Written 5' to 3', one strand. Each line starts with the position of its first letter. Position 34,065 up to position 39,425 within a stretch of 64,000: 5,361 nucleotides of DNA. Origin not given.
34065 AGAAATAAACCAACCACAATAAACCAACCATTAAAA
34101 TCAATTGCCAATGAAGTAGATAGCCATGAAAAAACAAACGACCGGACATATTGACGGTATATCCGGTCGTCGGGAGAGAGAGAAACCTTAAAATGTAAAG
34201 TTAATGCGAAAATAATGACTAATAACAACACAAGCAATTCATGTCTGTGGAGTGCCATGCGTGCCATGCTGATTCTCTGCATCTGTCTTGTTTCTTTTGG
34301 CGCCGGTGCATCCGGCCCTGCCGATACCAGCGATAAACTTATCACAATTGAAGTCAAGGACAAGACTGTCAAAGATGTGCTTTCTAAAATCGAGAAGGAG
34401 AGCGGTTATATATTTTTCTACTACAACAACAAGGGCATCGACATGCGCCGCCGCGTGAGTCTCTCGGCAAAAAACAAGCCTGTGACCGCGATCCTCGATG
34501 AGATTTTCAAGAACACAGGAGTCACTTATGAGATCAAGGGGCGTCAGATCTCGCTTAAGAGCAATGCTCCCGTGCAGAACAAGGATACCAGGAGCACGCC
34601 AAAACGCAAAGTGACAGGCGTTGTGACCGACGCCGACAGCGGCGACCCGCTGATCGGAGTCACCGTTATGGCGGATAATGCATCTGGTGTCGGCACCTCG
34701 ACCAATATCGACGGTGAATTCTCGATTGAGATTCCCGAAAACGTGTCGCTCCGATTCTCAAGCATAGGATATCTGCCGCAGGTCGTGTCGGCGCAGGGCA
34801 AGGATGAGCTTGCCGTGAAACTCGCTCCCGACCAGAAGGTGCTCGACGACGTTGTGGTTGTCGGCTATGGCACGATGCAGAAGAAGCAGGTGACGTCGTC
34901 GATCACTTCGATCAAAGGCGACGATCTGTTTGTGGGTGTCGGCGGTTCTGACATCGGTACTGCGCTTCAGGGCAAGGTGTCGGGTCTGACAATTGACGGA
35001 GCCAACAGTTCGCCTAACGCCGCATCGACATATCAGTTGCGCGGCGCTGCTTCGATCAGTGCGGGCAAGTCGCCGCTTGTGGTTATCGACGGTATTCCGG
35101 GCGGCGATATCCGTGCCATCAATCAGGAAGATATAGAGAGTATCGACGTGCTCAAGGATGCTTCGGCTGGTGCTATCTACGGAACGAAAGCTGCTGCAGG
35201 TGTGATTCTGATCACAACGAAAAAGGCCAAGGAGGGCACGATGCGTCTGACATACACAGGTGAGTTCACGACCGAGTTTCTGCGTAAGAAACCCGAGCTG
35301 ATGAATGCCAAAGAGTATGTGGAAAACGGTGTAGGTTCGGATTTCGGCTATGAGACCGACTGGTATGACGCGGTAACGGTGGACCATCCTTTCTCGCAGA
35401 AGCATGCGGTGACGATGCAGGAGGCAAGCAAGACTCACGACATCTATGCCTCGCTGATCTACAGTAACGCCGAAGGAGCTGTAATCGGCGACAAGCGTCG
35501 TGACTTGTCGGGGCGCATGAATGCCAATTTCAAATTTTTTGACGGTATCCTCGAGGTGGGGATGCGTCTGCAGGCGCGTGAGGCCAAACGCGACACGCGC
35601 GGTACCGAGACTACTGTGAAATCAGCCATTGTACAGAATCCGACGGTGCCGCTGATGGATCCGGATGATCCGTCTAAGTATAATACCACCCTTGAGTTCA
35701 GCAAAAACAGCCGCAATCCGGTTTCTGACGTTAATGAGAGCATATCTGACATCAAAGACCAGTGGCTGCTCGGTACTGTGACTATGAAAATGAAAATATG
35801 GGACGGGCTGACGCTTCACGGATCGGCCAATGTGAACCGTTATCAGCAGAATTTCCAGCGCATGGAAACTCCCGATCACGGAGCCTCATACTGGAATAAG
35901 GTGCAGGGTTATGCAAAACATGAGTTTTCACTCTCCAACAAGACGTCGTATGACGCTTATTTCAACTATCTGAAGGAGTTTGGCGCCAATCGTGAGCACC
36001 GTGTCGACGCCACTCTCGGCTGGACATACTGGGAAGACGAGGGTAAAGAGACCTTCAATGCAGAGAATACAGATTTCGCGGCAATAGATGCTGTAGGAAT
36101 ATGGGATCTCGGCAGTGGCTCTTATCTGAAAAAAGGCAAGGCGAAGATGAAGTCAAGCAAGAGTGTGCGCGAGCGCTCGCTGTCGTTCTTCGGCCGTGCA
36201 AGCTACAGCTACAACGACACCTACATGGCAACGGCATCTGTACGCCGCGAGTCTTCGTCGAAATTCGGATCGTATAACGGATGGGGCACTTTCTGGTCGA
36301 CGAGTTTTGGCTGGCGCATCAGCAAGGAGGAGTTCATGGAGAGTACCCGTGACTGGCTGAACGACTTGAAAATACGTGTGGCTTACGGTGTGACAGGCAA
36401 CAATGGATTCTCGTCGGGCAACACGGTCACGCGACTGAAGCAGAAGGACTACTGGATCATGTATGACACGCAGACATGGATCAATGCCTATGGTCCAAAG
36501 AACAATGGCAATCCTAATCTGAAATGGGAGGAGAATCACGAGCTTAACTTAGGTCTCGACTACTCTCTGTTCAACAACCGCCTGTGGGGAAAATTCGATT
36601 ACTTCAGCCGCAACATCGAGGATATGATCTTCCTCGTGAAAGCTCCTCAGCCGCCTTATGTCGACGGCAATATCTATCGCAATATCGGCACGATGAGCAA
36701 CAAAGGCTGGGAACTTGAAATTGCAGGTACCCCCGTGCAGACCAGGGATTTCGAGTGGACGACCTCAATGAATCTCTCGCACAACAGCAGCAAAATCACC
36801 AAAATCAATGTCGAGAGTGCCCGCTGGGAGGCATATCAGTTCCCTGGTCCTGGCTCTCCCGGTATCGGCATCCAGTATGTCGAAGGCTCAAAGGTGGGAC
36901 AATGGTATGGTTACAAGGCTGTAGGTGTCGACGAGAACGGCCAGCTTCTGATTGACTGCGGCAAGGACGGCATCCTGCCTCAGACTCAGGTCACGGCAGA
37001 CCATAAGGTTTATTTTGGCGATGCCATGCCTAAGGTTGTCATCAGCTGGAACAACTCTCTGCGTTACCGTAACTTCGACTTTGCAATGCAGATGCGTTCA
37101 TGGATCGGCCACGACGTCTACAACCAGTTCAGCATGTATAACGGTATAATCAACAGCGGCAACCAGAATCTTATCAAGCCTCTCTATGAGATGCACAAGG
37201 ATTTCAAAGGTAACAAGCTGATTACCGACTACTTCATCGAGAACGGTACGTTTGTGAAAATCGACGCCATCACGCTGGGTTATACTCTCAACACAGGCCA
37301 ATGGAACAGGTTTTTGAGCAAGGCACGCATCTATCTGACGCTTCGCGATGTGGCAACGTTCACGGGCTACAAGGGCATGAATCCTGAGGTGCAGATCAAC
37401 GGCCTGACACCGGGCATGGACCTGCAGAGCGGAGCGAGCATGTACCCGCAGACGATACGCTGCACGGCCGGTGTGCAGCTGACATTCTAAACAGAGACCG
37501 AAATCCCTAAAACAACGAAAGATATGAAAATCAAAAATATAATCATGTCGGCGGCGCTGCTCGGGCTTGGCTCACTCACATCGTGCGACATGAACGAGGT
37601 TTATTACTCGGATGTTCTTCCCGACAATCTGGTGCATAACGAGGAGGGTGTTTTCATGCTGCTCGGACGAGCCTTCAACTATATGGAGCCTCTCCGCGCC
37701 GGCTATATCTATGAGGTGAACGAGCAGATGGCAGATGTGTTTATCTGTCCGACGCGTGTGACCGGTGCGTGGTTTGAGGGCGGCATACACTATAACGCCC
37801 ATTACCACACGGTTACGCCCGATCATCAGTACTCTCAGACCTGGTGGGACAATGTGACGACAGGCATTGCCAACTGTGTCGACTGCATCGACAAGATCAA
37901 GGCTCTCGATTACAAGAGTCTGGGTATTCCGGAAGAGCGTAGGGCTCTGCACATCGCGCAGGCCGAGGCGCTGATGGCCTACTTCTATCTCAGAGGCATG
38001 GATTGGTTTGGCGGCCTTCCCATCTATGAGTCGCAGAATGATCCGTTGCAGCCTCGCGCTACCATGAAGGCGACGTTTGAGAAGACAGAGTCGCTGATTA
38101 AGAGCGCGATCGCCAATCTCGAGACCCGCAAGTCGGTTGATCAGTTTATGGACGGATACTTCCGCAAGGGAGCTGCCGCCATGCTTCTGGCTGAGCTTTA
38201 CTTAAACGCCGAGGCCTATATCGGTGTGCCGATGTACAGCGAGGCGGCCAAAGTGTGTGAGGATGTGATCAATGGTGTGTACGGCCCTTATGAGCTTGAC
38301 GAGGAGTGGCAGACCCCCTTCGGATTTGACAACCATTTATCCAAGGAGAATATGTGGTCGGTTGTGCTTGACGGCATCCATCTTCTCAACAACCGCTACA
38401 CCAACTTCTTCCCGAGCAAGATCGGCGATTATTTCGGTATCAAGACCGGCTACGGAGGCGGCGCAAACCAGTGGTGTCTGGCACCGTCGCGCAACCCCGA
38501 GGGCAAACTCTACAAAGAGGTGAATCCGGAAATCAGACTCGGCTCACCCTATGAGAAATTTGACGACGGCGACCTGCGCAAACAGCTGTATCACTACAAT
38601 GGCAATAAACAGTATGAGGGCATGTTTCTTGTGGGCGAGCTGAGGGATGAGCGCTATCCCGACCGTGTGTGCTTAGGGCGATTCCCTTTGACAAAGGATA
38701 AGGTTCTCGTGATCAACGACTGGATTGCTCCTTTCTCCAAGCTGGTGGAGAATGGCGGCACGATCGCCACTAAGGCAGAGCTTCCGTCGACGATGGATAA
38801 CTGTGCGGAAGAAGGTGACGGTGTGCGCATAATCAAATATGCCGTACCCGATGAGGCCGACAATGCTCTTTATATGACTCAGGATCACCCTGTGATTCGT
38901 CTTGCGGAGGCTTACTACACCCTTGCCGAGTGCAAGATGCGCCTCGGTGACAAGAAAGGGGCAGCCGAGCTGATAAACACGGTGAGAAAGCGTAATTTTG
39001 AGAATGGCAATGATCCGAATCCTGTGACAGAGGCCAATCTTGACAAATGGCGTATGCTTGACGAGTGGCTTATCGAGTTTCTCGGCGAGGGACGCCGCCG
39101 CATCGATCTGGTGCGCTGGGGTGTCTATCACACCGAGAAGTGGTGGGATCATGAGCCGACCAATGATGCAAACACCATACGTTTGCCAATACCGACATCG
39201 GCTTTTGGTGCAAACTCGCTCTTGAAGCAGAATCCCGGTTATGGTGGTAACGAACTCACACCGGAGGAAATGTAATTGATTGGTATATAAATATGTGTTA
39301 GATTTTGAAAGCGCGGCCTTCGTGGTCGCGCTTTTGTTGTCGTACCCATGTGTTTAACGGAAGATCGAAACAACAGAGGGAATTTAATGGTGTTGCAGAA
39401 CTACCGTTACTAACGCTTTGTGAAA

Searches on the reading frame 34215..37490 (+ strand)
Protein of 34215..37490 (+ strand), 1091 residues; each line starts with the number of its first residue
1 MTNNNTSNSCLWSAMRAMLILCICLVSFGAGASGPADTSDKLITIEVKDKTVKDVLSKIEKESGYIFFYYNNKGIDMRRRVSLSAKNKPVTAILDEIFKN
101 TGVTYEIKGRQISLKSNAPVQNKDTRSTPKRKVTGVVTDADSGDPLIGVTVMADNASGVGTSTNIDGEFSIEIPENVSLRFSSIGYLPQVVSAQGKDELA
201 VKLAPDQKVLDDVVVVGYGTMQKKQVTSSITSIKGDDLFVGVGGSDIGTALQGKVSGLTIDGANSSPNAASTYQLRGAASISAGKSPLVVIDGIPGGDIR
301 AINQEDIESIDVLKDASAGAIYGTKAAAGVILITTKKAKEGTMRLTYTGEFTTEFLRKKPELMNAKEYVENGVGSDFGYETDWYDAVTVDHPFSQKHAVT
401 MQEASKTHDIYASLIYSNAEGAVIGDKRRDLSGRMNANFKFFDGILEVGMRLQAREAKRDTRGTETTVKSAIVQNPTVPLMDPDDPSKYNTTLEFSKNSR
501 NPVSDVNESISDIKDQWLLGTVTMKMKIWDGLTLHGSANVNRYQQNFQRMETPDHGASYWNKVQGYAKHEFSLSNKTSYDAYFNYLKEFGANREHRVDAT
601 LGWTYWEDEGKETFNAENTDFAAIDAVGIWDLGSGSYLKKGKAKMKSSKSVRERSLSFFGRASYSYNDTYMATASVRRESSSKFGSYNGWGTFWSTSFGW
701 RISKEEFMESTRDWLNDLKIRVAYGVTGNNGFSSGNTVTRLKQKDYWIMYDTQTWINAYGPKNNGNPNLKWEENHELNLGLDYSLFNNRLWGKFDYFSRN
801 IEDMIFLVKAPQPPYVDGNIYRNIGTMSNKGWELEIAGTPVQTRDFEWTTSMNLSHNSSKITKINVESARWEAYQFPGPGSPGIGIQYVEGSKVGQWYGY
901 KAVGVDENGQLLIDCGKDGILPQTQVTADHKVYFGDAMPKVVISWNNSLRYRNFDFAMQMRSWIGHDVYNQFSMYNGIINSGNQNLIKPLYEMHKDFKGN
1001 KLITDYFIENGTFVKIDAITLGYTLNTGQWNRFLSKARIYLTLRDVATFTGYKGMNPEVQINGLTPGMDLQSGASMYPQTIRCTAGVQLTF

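Call 50: search_protein_families(library=pfam, proteins=[window:34215-37490:+], max_evalue=0.00001)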
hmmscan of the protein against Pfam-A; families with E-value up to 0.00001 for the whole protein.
window:34215-37490:+ (1091 aa): 5 families
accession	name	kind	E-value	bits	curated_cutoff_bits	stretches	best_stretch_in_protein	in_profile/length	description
PF00593.30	TonB_dep_Rec_b-barrel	-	1.3e-21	78.5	27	1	530-888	73-377/436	TonB dependent receptor-like, beta-barrel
PF07715.20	Plug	-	5.1e-15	56.3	23.9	1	223-330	2-107/107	TonB-dependent Receptor Plug Domain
PF13715.12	CarbopepD_reg_2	-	4.8e-14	52.6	32.2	1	133-215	1-88/88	CarboxypepD_reg-like domain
PF07660.19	STN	-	2.2e-12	47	28.4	1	70-115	5-50/52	Secretin and TonB N terminus short domain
PF13620.12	CarboxypepD_reg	-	7e-10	39.6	32.3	1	133-192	2-65/82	Carboxypeptidase regulatory-like domain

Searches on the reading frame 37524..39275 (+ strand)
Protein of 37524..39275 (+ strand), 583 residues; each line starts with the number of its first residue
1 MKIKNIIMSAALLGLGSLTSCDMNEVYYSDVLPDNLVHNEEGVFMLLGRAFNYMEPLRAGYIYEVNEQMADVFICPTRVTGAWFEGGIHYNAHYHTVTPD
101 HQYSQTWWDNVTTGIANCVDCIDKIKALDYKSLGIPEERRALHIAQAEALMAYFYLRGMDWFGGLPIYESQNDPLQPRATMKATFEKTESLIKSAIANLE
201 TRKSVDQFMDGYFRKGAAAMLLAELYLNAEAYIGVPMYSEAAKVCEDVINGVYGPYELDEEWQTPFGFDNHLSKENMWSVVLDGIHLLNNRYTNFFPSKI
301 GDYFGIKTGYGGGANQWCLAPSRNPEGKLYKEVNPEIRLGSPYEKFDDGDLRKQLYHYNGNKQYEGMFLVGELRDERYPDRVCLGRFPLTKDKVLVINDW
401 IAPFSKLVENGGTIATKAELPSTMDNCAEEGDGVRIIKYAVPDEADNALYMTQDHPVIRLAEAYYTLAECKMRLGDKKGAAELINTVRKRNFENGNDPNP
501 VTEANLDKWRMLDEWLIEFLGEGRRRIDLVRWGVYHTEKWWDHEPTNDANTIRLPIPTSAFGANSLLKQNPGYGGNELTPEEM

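Call 50: search_protein_families(library=pfam, proteins=[window:37524-39275:+], max_evalue=0.00001)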
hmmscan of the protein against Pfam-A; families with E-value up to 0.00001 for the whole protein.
window:37524-39275:+ (583 aa): 2 families
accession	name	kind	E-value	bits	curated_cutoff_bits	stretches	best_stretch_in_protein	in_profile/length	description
PF07980.17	SusD_RagB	-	6.8e-24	85.5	23.1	1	430-573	129-297/297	SusD family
PF14322.12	SusD-like_3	-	4e-06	27.7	27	1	83-227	53-191/191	Starch-binding associating with outer membrane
